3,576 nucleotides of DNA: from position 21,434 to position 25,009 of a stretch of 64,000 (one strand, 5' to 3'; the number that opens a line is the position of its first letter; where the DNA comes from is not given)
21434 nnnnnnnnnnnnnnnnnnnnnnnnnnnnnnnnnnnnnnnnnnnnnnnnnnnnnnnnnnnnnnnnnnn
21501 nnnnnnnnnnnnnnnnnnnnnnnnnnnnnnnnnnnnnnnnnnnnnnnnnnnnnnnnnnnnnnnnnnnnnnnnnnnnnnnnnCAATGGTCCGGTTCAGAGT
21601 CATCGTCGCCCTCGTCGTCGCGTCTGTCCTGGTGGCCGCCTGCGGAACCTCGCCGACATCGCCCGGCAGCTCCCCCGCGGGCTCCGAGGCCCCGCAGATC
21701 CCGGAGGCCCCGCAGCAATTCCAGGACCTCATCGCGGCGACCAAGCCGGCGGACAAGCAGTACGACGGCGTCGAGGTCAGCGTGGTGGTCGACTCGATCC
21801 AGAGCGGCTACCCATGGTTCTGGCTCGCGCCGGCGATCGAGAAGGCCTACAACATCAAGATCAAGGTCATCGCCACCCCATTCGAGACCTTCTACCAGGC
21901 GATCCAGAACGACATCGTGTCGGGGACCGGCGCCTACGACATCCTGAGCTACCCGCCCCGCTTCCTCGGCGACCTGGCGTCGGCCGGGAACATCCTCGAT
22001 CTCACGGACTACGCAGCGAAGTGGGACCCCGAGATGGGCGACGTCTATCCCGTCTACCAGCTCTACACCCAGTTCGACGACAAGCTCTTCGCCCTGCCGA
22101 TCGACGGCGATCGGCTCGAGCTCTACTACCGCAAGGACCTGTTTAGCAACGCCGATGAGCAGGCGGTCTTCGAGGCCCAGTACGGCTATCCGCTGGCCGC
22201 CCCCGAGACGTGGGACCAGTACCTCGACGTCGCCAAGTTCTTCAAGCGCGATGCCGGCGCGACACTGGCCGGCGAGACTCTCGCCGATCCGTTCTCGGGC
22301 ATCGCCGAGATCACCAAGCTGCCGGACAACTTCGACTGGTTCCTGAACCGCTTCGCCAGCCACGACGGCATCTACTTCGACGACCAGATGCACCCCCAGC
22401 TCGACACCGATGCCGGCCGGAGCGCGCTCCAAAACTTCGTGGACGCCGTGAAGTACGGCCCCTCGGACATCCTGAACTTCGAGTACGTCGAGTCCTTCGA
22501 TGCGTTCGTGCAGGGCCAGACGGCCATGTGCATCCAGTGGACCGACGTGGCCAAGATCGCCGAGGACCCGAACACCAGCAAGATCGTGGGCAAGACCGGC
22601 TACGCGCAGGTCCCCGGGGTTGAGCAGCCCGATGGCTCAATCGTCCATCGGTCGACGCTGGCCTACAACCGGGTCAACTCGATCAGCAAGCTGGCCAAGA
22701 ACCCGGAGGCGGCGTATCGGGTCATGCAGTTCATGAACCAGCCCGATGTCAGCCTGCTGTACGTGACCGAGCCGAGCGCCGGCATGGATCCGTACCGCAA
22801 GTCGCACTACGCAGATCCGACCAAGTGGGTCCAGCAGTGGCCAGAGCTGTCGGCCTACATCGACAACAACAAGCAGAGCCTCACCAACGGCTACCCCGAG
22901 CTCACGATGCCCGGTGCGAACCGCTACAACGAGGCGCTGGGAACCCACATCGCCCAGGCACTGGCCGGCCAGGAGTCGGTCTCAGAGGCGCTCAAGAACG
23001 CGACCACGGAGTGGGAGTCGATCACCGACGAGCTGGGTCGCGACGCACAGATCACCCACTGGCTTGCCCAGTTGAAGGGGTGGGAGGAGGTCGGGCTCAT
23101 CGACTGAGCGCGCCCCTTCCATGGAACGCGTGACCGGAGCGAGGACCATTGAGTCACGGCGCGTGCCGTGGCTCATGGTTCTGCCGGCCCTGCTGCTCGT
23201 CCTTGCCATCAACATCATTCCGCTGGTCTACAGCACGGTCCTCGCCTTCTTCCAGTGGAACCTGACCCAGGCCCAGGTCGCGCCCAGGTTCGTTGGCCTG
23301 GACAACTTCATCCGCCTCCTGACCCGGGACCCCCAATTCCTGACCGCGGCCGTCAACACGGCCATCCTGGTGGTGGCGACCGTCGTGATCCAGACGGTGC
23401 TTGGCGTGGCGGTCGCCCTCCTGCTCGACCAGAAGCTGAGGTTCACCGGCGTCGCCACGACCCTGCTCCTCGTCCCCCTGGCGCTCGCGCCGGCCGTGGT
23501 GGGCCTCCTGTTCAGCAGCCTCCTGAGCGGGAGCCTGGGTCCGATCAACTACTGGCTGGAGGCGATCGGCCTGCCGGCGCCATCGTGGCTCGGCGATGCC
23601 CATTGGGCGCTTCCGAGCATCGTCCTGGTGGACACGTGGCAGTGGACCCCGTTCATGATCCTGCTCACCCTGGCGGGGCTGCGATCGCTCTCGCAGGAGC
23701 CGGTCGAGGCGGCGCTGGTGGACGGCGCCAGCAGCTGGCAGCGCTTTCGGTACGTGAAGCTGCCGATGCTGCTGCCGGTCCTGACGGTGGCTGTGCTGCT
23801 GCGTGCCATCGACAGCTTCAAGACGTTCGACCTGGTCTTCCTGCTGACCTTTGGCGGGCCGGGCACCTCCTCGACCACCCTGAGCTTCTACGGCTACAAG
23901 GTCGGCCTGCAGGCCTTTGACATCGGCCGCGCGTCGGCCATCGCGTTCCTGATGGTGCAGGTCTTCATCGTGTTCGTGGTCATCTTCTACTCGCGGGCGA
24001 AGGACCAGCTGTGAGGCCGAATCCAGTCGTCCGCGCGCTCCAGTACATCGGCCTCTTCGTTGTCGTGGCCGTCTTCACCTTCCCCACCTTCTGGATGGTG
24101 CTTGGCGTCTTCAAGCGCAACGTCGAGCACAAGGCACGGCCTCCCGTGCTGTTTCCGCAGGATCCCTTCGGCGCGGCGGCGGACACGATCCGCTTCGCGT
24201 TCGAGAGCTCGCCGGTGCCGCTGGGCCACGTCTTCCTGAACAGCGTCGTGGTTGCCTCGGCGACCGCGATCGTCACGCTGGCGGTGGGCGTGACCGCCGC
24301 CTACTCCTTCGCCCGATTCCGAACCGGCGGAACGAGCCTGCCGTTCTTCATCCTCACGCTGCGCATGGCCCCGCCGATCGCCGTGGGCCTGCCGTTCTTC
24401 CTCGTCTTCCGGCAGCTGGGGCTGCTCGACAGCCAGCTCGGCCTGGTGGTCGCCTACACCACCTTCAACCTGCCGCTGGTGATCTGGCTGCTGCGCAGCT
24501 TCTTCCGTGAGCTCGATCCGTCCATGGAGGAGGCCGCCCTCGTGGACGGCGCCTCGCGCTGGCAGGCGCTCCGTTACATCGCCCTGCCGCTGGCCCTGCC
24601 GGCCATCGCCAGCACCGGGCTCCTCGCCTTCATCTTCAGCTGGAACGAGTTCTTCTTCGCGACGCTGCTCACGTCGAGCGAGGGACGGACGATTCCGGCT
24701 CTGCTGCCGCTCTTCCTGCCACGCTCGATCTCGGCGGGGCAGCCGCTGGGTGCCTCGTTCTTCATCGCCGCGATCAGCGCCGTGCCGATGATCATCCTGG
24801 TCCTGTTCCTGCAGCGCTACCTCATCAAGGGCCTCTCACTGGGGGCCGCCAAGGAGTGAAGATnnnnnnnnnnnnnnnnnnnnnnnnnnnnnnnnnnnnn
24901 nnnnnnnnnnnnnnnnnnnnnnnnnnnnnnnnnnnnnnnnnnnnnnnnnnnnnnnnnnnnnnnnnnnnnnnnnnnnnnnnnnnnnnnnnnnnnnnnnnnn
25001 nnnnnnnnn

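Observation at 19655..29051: Locus ordered like the B. subtilis frlBONMD fructosamine (Amadori) operon, with an extra 459-aa unknown enzyme, a second SIS protein and an EamA exporter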

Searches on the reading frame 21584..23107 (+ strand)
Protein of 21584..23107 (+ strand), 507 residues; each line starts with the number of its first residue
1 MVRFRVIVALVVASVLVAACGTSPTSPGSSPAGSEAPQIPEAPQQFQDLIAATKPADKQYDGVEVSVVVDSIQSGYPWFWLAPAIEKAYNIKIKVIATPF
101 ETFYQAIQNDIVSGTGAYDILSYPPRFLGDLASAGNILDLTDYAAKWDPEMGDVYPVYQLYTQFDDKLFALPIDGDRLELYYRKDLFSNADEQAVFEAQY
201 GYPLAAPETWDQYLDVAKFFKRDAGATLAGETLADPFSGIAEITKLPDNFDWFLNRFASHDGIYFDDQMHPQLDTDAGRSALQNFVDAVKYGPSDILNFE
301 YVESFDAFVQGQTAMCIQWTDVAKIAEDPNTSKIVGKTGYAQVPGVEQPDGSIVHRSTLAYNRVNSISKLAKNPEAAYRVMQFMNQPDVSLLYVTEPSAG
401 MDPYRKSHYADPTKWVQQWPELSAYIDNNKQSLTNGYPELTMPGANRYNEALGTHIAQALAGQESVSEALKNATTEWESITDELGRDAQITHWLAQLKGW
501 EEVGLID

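Call 3: search_protein_families(library=pfam, proteins=[window:21584-23107:+], max_evalue=0.01)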
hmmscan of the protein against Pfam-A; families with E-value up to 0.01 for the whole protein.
window:21584-23107:+ (507 aa): 1 family
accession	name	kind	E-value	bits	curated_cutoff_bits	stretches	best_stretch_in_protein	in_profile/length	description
PF01547.30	SBP_bac_1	-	1.1e-26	95.1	26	1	83-388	15-304/307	Bacterial extracellular solute-binding protein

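Call 4: search_protein_families(library=ncbifam, proteins=[window:21584-23107:+], max_evalue=0.01)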
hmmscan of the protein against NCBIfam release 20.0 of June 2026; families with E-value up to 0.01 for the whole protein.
window:21584-23107:+ (507 aa): 2 families
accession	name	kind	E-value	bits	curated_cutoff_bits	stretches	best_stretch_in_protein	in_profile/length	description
NF053763.1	ABCarbgalBndGanS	equivalog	0.00026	19.9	700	1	84-202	59-172/420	galactooligosaccharide ABC transporter substrate-binding protein GanS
NF007011.0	PRK09474.1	equivalog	0.0022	16.9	291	0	101-190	67-151/396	maltose/maltodextrin ABC transporter substrate-binding protein MalE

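Call 52: search_solved_structures(query=window:21584-23107:+, max_evalue=0.01)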
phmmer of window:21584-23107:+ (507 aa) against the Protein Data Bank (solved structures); distinct sequences matched with E-value up to 0.01: 20.
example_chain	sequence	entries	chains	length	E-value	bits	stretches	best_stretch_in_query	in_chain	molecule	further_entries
4rya_A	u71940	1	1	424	3.4e-13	52.5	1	90-478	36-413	ABC transporter substrate binding protein (Sorbitol)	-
1eu8_A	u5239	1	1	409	1e-09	41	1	91-481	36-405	TREHALOSE/MALTOSE BINDING PROTEIN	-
6dtq_A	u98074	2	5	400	1.6e-08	37.1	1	148-477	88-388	maltose-binding protein MalE3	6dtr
5iai_A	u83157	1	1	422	5.3e-08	35.3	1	58-190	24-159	Sugar ABC transporter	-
6q5g_A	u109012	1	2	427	2.4e-07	33.1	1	85-217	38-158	Sugar ABC transporter substrate-binding protein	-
6h0h_A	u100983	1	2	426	2.5e-07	33.1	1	85-217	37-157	Probable solute binding protein of ABC transporter system for sugars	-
5ysb_A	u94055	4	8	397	7.8e-07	31.5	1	82-222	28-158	Lin1841 protein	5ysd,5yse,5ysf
3jzj_A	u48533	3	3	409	3.6e-05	26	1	81-192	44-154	Acarbose/maltose binding protein GacH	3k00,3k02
3k01_A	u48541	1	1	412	3.8e-05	25.9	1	81-192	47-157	Acarbose/maltose binding protein GacH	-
4qrz_A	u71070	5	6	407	6.5e-05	25.1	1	116-224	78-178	ABC-TYPE SUGAR TRANSPORTER | ABC transporter, substrate binding protein (Sugar)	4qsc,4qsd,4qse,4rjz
4rk2_A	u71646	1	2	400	0.0021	20.2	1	87-190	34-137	Putative sugar ABC transporter, substrate-binding protein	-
8art_A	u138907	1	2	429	0.0027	19.8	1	85-212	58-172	Putative secreted maltose-binding protein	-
8vwx_A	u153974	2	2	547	0.0034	19.5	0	111-190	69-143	Maltose/maltodextrin-binding periplasmic protein fused to apoptosis regulator Bcl-2/Bcl-xL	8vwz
8vxm_A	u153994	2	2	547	0.0034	19.5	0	111-190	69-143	Maltose/maltodextrin-binding periplasmic protein fused to apoptosis regulator Bcl-2/Bcl-xL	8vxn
5cl1_A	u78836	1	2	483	0.0039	19.3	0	111-190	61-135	Maltose-binding periplasmic protein,Norrin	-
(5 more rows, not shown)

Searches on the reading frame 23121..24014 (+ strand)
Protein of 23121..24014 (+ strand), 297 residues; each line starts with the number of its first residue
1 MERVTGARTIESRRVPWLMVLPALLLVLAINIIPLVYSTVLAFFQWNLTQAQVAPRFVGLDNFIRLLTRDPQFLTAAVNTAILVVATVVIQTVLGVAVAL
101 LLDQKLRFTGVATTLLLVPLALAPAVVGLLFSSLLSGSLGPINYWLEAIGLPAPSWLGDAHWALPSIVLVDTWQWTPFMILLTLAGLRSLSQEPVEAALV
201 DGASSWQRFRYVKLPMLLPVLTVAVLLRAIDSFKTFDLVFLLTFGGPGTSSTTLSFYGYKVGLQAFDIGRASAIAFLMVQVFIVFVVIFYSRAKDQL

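Call 3: search_protein_families(library=pfam, proteins=[window:23121-24014:+], max_evalue=0.01)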
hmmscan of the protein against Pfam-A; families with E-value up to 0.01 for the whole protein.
window:23121-24014:+ (297 aa): 1 family
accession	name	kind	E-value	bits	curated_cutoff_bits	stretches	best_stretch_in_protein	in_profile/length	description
PF00528.27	BPD_transp_1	-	4e-18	66.2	26.4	1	92-289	2-171/184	Binding-protein-dependent transport system inner membrane component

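Call 4: search_protein_families(library=ncbifam, proteins=[window:23121-24014:+], max_evalue=0.01)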
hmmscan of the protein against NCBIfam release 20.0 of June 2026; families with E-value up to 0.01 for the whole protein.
window:23121-24014:+ (297 aa): 18 families
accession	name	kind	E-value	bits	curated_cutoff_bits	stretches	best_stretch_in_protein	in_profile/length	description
NF040931.1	ABC_arch_GlcT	equivalog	7e-29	101.3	360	1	19-290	1-267/278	glucose ABC transporter permease GlcT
NF007852.0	PRK10561.1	equivalog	5.3e-28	98.7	335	1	10-289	8-284/295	sn-glycerol-3-phosphate ABC transporter permease UgpA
NF008232.0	PRK10999.1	equivalog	1e-25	90.5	392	1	57-278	264-500/520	maltose ABC transporter permease MalF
TIGR00969.1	3a0106s02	subfamily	1.3e-14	54.3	240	1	35-288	24-265/272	sulfate ABC transporter permease subunit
NF011624.0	PRK15050.1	equivalog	3.6e-13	49.3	247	1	9-284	17-277/297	2-aminoethylphosphonate ABC transporter permease subunit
TIGR02140.1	permease_CysW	equivalog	5.5e-13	49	329.1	1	19-285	5-248/261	sulfate ABC transporter permease subunit CysW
TIGR02141.1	modB_ABC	equivalog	4.5e-12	46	182.6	1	83-290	6-203/208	molybdate ABC transporter permease subunit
NF008620.0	PRK11602.1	equivalog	4.8e-12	45.7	442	1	10-238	10-220/291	sulfate/thiosulfate ABC transporter permease CysW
NF008208.0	PRK10971.1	equivalog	1.8e-11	44.1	415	1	66-286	50-260/277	sulfate/thiosulfate ABC transporter permease CysT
TIGR01581.1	Mo_ABC_porter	hypoth_equivalog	4.6e-10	39.4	210.3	1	63-285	10-223/225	ABC transporter permease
TIGR03226.1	PhnU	equivalog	3.2e-08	33.4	283.45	1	48-284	65-295/311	2-aminoethylphosphonate ABC transporter permease subunit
TIGR03262.1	PhnU2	equivalog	4.4e-08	32.2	593.25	1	36-292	18-258/546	putative 2-aminoethylphosphonate ABC transporter permease subunit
TIGR02139.1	permease_CysT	equivalog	7.8e-08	32.2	246.1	1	52-288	28-255/265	sulfate ABC transporter permease subunit CysT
NF007044.0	PRK09497.1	equivalog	1.6e-05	24.5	348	1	34-291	26-273/285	spermidine/putrescine ABC transporter permease PotB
NF008231.0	PRK10998.1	equivalog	3.8e-05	23.4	261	1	24-242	20-236/296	maltose ABC transporter permease MalG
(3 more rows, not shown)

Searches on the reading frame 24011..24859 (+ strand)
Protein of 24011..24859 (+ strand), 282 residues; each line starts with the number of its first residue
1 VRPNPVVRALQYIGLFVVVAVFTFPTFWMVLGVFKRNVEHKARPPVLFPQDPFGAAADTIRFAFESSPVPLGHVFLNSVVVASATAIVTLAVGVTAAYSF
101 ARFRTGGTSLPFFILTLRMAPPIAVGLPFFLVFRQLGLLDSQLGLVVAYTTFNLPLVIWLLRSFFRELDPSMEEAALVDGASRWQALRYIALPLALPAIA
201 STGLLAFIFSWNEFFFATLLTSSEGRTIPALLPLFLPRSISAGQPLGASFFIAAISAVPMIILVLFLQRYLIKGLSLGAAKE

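Call 3: search_protein_families(library=pfam, proteins=[window:24011-24859:+], max_evalue=0.01)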
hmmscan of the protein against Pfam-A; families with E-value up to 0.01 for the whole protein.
window:24011-24859:+ (282 aa): 1 family
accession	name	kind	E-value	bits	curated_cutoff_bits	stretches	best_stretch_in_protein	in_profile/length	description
PF00528.27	BPD_transp_1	-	1.7e-22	80.4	26.4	1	91-275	3-182/184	Binding-protein-dependent transport system inner membrane component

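Call 4: search_protein_families(library=ncbifam, proteins=[window:24011-24859:+], max_evalue=0.01)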
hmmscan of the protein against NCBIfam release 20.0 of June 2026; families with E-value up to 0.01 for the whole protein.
window:24011-24859:+ (282 aa): 27 families (the best 25 are shown)
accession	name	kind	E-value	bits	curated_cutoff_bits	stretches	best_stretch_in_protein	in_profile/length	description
NF040932.1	ABC_arch_GlcU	equivalog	1.1e-30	107.2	340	1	9-278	3-268/272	glucose ABC transporter permease GlcU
NF008231.0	PRK10998.1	equivalog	8e-29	101.1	261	1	65-281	75-295/296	maltose ABC transporter permease MalG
NF007047.0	PRK09500.1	equivalog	1.1e-18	67.8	326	1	75-226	60-212/257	spermidine/putrescine ABC transporter permease PotC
NF008210.0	PRK10973.1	equivalog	1.6e-16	60.8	297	1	15-275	16-276/281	sn-glycerol-3-phosphate ABC transporter permease UgpE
TIGR01581.1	Mo_ABC_porter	hypoth_equivalog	2.4e-14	53.4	210.3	1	76-234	24-194/225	ABC transporter permease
TIGR03226.1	PhnU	equivalog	2.2e-12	47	283.45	1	137-266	174-295/311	2-aminoethylphosphonate ABC transporter permease subunit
NF007889.0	PRK10592.1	equivalog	4.5e-12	46.2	476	1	78-233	68-231/281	putrescine ABC transporter permease PotI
TIGR02141.1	modB_ABC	equivalog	9e-12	45.1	182.6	1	78-242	3-179/208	molybdate ABC transporter permease subunit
NF006939.0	PRK09421.1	equivalog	9.5e-11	41.5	262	1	76-229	13-183/230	molybdate ABC transporter permease subunit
NF011624.0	PRK15050.1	equivalog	1.6e-09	37.3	247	1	135-232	154-251/297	2-aminoethylphosphonate ABC transporter permease subunit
NF040839.1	tungstate_WtpB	equivalog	1.7e-09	37.7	340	1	74-252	45-235/251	tungstate ABC transporter permease WtpB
TIGR00974.1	3a0107s02c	equivalog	2.1e-09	37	193.45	1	70-206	51-193/272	phosphate ABC transporter permease PstA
NF007044.0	PRK09497.1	equivalog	5.8e-09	35.8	348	1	136-267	144-273/285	spermidine/putrescine ABC transporter permease PotB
NF043073.1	MMSYN1_0195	equivalog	6e-09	34.6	1250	1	76-215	60-200/1021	spermidine/putrescine ABC transporter permease/substrate-binding protein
TIGR00969.1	3a0106s02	subfamily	1.5e-08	34.5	240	1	78-265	66-265/272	sulfate ABC transporter permease subunit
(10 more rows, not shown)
